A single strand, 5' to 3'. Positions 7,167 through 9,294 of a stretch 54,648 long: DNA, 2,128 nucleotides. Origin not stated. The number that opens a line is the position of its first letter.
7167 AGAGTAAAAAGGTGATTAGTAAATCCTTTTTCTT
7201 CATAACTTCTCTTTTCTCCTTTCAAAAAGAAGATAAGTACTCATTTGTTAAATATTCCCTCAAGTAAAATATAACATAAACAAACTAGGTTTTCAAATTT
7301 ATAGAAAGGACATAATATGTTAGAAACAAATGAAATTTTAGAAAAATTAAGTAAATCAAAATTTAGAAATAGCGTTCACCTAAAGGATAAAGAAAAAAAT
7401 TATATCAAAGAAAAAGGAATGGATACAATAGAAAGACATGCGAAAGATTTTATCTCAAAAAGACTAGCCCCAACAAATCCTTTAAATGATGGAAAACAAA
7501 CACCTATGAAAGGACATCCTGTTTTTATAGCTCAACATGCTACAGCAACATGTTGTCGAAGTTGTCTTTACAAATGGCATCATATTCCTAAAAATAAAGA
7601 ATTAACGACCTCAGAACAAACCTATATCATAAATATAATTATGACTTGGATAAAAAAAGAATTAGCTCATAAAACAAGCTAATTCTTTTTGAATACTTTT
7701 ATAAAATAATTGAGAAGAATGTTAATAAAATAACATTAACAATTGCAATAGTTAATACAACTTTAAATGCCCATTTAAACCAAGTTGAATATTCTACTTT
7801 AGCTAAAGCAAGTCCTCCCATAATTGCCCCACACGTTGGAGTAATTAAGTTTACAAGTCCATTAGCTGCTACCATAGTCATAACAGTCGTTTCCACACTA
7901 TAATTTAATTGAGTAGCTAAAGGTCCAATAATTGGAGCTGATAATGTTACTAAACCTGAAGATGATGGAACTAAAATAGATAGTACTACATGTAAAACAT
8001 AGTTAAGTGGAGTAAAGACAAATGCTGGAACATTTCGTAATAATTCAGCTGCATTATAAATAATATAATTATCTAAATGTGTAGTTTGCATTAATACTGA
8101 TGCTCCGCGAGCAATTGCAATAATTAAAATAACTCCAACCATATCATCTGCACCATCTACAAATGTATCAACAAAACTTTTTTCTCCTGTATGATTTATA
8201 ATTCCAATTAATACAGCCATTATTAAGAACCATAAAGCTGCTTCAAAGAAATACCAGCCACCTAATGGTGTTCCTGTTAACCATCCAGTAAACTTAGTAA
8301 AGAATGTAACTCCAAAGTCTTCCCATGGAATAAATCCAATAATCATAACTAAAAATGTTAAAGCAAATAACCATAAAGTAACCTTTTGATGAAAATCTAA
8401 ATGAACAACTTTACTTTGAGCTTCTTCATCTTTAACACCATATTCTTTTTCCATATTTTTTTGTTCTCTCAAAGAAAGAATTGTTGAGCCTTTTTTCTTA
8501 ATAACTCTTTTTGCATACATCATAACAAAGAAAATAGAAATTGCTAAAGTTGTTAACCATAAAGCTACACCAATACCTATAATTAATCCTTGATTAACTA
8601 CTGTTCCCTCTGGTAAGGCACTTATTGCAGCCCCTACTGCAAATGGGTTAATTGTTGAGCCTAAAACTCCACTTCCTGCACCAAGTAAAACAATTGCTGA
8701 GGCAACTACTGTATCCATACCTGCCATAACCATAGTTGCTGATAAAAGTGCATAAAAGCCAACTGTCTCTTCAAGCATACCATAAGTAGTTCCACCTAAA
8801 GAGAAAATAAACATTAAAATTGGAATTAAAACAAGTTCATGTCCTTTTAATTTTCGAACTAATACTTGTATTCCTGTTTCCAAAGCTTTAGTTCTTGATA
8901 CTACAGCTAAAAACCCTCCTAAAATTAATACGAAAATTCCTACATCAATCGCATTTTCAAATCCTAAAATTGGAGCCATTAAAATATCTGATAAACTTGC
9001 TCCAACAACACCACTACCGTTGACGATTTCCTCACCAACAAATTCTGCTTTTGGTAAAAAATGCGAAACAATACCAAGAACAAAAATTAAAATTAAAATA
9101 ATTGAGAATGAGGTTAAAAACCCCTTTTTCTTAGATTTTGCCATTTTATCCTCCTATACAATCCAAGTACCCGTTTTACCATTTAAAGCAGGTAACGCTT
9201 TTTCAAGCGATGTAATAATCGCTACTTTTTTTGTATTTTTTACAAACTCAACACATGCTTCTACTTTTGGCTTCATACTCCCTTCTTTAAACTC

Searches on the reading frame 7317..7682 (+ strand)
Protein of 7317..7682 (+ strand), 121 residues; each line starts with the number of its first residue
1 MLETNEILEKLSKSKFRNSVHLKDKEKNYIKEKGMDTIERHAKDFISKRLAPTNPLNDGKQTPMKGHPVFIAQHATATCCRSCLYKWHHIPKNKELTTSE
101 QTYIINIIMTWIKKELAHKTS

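Call 9: search_protein_families(library=pfam, proteins=[window:7317-7682:+], max_evalue=1)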
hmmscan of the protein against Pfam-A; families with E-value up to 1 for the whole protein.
window:7317-7682:+ (121 aa): 2 families
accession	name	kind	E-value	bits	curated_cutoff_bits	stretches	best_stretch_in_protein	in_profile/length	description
PF13811.11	DUF4186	-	1.1e-52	177.1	25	1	6-113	2-109/109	Domain of unknown function (DUF4186)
PF08270.16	PRD_Mga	-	0.054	13.8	23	1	73-118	147-192/220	M protein trans-acting positive regulator (MGA) PRD domain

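Call 29: find_related_loci(query=window:7317-7679:+, collection=genome_contigs, flank=4000)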
Query window:7317-7679:+ (121 aa) in genome_contigs; peptide patterns used: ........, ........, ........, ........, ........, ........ (x = any residue, [..] = any of these).
600 stretches matched a pattern (row limit reached: there are more); 475 encode a relative of the query (tblastn E <= 1e-3); the best 80 are kept; 80 distinct loci.
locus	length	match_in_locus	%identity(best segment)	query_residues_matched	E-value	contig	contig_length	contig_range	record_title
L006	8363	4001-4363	98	1-121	5e-78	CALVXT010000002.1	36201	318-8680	MAG: uncultured Bacilli bacterium isolate BRZ_EG__bin5 genome assembly, contig: BRZ_EG__NODE_1503_length_36201_cov_4.902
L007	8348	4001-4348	88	1-116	3e-69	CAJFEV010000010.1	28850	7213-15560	uncultured Bacilli bacterium isolate Chicken_13_mag_25 genome assembly, contig: MAGpy_11413_13_idba_bin_25_fascaffold_23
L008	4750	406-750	89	1-115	1e-68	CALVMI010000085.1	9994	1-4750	MAG: uncultured Bacilli bacterium isolate E04__bin24 genome assembly, contig: E04__k127_9086849, whole genome shotgun se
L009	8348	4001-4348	83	1-116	7e-66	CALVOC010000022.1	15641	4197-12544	MAG: uncultured Bacilli bacterium isolate BRZ_PC__bin122 genome assembly, contig: BRZ_PC__NODE_5767_length_15641_cov_5.5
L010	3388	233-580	79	1-116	1e-63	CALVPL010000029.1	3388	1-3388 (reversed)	MAG: uncultured Bacilli bacterium isolate E12__bin133 genome assembly, contig: E12__k127_162127, whole genome shotgun se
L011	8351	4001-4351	79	1-117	3e-63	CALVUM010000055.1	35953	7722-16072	MAG: uncultured Bacilli bacterium isolate E14__bin37 genome assembly, contig: E14__k127_3935204, whole genome shotgun se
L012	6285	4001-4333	75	7-117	6e-56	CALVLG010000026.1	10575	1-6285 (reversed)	MAG: uncultured Bacilli bacterium isolate BRZ_IK__bin31 genome assembly, contig: BRZ_IK__NODE_7351_length_10575_cov_5.69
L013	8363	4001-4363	68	1-121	4e-55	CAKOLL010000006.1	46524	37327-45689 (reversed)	MAG: uncultured Bacilli bacterium isolate REFINED_METABAT215_TOP10_CONTIGS_1500_ASSEMBLY_K77_MERGED__Hadza_PheChl_Fiber-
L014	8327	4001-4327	73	8-116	3e-54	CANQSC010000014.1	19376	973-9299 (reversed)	MAG: uncultured Bacilli bacterium isolate Lapin-032__bin41 genome assembly, contig: Lapin-032__NODE_4241_length_19376_co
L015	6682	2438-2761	75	8-115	7e-54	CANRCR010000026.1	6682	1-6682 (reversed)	MAG: uncultured Bacilli bacterium isolate Lapin-026__bin36 genome assembly, contig: Lapin-026__NODE_14925_length_6682_co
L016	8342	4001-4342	69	3-116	3e-54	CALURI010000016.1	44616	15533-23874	MAG: Candidatus Gastranaerophilales bacterium isolate BRZ_AG__bin75 genome assembly, contig: BRZ_AG__NODE_1444_length_44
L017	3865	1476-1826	69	1-117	7e-54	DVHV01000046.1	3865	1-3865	MAG TPA_asm: Candidatus Onthocola stercoravium isolate ChiW5-5982 ChiW5__C35538_L3865_SRR5506738, whole genome shotgun s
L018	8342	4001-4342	69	1-114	9e-54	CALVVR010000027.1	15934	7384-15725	MAG: uncultured Bacilli bacterium isolate BRZ_PE__bin58 genome assembly, contig: BRZ_PE__NODE_4726_length_15934_cov_8.82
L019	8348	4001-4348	72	1-116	2e-53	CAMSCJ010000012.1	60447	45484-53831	MAG TPA_asm: uncultured Tenericutes bacterium isolate ERR9465718_bin.35_metawrap_v1.3_MAG genome assembly, contig: NODE.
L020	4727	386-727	71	1-114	2e-53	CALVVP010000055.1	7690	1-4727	MAG: uncultured Bacilli bacterium isolate E07__bin197 genome assembly, contig: E07__k127_2851509, whole genome shotgun s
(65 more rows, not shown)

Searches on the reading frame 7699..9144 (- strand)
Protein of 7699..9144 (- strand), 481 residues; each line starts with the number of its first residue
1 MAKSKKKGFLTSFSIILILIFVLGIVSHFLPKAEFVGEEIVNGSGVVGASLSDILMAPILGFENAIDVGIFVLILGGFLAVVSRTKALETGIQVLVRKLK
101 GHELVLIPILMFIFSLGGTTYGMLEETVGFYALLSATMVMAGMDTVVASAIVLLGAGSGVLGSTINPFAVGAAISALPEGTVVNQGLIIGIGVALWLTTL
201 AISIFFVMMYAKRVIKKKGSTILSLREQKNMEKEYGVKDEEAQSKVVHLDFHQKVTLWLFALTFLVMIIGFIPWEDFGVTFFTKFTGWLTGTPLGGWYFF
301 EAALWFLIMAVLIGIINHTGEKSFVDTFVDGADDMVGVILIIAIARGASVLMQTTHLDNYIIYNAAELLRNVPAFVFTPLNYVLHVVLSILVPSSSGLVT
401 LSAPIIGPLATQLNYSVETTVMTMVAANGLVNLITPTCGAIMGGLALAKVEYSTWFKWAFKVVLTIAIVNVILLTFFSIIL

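Call 9: search_protein_families(library=pfam, proteins=[window:7699-9144:-], max_evalue=1)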
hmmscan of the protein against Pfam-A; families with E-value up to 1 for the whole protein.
window:7699-9144:- (481 aa): 2 families
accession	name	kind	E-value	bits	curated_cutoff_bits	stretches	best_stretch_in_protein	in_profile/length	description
PF03606.21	DcuC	-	9.3e-79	265.5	23.1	1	54-474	64-456/461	C4-dicarboxylate anaerobic carrier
PF09719.15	C_GCAxxG_C_C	-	0.15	12.6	27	1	409-453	11-55/118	Putative redox-active protein (C_GCAxxG_C_C)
